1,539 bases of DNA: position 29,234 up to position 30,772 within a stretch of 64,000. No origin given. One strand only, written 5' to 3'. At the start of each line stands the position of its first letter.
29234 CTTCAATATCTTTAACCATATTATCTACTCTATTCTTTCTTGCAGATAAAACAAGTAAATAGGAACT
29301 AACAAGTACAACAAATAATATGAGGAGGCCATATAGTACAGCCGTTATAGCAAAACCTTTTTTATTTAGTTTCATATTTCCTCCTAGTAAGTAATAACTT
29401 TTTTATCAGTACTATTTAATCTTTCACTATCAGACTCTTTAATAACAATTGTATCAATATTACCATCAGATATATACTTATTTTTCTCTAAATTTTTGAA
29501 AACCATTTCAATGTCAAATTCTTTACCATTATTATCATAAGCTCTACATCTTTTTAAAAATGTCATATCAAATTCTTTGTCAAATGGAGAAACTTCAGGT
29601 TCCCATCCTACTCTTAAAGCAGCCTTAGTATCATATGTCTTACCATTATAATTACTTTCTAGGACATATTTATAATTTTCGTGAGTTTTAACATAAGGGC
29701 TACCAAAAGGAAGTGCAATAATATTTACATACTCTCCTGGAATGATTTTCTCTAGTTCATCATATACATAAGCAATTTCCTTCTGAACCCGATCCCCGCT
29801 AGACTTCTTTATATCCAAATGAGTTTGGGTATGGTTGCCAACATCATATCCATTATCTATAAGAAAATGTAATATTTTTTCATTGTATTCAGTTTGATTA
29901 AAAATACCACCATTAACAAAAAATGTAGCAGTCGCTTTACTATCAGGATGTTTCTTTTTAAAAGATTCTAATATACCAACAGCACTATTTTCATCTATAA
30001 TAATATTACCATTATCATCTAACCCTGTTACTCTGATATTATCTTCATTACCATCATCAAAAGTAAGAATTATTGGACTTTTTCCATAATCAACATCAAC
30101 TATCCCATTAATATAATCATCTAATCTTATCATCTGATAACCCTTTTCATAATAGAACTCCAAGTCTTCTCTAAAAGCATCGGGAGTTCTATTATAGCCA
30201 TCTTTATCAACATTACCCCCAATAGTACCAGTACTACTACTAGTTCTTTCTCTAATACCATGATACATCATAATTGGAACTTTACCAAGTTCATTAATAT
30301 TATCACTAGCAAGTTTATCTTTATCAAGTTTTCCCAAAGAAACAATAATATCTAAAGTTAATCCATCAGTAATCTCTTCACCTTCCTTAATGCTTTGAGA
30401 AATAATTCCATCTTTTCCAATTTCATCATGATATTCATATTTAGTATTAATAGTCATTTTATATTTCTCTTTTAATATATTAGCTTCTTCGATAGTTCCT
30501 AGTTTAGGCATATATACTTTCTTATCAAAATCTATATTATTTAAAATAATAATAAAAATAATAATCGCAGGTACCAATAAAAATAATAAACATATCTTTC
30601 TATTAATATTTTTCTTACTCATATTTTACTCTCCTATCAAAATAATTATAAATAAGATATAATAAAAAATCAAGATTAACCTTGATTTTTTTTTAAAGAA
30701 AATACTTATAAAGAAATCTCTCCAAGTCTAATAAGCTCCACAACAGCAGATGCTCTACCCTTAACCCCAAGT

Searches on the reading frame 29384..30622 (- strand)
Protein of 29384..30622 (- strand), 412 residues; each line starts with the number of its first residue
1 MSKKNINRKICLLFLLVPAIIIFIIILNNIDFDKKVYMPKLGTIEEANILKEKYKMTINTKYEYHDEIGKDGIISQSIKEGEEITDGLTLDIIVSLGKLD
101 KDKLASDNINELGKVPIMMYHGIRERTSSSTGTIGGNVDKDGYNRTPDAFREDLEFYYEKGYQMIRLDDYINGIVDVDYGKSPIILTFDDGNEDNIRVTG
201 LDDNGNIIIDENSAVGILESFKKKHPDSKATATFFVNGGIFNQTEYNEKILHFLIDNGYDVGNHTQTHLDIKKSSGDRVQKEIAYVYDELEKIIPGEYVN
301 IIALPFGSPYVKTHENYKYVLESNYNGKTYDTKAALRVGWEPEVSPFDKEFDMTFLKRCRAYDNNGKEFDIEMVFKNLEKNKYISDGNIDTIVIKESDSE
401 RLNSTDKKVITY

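Call 46: search_protein_families(library=pfam, proteins=[window:29384-30622:-], max_evalue=0.00001)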
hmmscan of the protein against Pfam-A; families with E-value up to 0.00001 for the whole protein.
window:29384-30622:- (412 aa): 1 family
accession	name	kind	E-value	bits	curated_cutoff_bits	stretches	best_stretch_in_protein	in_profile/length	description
PF01522.26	Polysacc_deac_1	-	1.9e-13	50.9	23.1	1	179-314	4-113/124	Polysaccharide deacetylase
